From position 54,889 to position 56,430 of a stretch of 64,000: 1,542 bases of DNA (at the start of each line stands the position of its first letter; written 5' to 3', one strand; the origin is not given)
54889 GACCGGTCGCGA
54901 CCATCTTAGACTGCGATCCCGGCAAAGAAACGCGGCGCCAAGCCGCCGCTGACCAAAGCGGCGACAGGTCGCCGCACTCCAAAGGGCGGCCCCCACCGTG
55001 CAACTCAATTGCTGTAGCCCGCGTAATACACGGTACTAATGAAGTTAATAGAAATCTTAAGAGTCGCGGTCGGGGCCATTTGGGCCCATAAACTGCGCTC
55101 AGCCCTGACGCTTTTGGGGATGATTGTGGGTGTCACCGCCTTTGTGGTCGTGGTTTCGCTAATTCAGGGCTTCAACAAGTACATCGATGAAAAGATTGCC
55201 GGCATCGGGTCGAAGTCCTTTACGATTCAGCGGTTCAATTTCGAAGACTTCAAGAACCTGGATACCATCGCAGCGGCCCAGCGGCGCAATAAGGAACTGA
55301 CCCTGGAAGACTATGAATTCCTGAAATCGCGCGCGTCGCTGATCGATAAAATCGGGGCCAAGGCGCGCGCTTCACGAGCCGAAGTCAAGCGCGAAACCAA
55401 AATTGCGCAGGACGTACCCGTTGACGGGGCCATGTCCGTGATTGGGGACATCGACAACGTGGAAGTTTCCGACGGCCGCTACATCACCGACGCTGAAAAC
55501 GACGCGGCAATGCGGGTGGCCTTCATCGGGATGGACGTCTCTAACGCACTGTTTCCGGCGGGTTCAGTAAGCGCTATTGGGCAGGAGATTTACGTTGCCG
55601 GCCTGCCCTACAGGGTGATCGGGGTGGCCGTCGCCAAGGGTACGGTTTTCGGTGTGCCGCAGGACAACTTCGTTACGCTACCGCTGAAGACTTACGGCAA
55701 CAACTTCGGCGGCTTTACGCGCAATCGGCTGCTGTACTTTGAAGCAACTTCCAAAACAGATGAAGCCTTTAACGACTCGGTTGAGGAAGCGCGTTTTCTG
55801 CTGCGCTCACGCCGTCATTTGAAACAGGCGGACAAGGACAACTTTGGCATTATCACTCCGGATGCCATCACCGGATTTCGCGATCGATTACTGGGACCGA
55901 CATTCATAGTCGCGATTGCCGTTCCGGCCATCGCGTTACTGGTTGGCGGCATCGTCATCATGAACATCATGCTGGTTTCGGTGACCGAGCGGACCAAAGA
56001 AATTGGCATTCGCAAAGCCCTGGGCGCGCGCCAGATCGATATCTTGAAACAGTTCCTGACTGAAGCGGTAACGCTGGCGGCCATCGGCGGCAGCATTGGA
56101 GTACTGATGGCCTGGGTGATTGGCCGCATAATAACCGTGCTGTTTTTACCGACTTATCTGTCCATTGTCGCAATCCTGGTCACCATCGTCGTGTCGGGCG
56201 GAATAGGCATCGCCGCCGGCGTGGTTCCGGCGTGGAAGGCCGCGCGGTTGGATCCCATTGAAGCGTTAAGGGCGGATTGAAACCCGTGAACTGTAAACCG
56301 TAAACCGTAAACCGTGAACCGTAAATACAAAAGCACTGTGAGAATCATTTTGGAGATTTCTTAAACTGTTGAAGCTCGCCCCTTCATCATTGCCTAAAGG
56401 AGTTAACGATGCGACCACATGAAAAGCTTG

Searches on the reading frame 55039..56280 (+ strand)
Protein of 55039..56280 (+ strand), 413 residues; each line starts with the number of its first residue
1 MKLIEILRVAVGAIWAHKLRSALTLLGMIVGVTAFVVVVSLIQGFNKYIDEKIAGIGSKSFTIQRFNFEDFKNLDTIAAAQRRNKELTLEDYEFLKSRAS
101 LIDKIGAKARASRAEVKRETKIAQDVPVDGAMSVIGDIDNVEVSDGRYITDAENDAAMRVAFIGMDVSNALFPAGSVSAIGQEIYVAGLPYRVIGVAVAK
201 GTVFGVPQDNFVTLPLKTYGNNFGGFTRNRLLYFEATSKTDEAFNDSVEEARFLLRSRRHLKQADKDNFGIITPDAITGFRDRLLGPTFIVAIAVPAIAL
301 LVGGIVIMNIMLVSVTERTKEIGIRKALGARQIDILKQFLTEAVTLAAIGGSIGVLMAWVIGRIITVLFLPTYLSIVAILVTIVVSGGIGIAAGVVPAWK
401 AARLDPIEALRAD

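Call 16: search_protein_families(library=pfam, proteins=[window:55039-56280:+])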
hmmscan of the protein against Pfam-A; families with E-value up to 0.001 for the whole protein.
window:55039-56280:+ (413 aa): 2 families
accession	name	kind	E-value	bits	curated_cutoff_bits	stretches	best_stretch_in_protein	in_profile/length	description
PF12704.14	MacB_PCD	-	2.8e-29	103.3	27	1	21-250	1-206/207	MacB-like periplasmic core domain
PF02687.27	FtsX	-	5e-20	72.2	25.5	1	294-406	2-120/120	FtsX-like permease C-terminal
